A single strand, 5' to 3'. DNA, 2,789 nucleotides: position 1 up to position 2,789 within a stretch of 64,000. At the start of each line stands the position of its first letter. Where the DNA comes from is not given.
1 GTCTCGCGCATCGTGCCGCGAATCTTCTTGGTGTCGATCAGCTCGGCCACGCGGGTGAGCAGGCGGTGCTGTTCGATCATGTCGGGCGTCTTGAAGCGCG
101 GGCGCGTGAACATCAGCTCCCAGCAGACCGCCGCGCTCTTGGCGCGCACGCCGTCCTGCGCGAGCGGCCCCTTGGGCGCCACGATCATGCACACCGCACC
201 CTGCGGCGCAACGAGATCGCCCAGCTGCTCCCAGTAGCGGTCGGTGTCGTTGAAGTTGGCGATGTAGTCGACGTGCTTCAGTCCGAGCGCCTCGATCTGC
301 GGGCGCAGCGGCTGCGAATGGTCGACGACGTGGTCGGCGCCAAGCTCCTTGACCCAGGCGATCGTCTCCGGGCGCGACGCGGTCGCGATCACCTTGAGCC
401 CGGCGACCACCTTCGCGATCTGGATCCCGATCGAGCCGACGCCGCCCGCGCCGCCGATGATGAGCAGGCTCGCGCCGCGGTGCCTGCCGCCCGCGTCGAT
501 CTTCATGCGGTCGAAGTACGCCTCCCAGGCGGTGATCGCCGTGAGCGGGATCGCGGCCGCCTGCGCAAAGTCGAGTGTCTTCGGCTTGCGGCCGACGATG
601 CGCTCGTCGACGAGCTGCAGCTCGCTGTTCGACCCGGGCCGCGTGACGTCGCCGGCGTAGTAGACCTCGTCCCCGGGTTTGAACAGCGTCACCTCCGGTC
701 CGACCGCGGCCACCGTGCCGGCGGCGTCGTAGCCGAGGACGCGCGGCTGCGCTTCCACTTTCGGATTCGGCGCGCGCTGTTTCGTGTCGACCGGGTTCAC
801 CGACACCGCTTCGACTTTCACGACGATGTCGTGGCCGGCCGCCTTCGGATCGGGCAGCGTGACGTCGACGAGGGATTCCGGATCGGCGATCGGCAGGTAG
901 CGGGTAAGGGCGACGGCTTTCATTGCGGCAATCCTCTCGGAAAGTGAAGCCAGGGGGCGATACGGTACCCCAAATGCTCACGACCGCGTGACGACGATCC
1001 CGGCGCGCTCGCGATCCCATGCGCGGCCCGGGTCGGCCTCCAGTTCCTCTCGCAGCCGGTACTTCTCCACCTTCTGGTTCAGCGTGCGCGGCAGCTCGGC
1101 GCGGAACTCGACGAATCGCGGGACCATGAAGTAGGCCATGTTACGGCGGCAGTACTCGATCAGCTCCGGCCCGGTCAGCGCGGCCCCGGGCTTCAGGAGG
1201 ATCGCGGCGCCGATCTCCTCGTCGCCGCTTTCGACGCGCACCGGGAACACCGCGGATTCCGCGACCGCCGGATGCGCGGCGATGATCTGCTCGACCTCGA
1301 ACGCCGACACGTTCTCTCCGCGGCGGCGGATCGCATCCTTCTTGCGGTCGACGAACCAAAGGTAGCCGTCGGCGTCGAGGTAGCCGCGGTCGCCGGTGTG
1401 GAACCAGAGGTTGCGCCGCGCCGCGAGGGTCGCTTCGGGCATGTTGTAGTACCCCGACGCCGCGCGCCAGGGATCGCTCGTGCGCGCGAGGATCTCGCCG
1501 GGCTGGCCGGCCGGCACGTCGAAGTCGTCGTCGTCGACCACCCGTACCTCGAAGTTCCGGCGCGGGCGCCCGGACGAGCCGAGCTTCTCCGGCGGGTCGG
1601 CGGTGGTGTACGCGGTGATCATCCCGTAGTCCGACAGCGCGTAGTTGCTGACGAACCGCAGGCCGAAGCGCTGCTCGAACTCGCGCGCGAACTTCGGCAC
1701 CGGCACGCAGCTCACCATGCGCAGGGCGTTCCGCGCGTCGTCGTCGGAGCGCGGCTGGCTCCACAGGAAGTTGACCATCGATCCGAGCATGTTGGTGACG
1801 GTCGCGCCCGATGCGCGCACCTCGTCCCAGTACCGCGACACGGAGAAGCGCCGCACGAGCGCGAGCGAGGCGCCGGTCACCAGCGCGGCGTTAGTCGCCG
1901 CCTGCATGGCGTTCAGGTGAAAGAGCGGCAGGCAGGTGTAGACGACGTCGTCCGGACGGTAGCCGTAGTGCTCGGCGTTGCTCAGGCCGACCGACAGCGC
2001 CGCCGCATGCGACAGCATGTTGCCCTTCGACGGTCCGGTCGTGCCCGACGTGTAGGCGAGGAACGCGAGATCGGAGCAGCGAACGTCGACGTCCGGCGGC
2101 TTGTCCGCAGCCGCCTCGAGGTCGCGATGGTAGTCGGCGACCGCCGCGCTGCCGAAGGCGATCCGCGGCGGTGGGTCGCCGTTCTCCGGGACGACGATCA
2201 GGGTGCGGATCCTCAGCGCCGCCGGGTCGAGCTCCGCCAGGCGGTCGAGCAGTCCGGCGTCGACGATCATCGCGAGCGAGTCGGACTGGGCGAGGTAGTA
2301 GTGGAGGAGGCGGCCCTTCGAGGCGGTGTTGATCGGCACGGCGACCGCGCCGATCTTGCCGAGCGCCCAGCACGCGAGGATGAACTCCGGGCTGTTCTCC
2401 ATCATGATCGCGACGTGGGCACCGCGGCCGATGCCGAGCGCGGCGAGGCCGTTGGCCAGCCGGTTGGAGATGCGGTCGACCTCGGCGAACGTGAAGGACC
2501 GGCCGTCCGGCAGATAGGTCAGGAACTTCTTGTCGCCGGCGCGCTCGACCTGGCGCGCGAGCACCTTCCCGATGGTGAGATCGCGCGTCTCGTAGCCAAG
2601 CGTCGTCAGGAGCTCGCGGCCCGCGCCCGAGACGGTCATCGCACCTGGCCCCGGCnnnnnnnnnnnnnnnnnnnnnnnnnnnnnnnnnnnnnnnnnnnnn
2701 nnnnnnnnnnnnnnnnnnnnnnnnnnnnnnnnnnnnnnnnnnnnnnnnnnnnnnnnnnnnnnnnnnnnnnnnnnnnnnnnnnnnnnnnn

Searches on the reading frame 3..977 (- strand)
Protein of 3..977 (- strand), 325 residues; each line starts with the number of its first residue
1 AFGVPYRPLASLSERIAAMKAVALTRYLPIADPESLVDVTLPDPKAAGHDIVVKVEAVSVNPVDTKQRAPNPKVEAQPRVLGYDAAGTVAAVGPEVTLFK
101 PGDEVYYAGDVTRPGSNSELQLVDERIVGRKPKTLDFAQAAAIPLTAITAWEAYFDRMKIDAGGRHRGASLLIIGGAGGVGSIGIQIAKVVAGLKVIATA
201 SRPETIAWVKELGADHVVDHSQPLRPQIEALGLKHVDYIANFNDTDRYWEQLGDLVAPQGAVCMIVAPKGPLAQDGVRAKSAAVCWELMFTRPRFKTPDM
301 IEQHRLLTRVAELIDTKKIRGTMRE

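Call 47: search_protein_families(library=pfam, proteins=[window:3-977:-], max_evalue=0.00001)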
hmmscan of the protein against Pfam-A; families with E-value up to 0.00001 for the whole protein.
window:3-977:- (325 aa): 3 families
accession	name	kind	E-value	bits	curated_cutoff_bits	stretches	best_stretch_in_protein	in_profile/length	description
PF00107.32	ADH_zinc_N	-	1.7e-14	54.3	31.8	1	179-272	1-95/129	Zinc-binding dehydrogenase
PF08240.17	ADH_N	-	2.1e-13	50.9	23.5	1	49-106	3-61/104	Alcohol dehydrogenase GroES-like domain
PF13602.12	ADH_zinc_N_2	-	1.6e-07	32.8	27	1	212-321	1-105/134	Zinc-binding dehydrogenase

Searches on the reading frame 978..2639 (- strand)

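Call 47: search_protein_families(library=pfam, proteins=[window:978-2639:-], max_evalue=0.00001)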
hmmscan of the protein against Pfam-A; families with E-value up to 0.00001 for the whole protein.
window:978-2639:- (553 aa): 2 families
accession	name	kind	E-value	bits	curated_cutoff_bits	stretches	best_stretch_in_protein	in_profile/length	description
PF00501.34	AMP-binding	-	3e-67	227.5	29.9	1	28-398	2-384/384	AMP-binding enzyme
PF13193.12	AMP-binding_C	-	5.5e-14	53.3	24.5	1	448-523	1-76/76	AMP-binding enzyme C-terminal domain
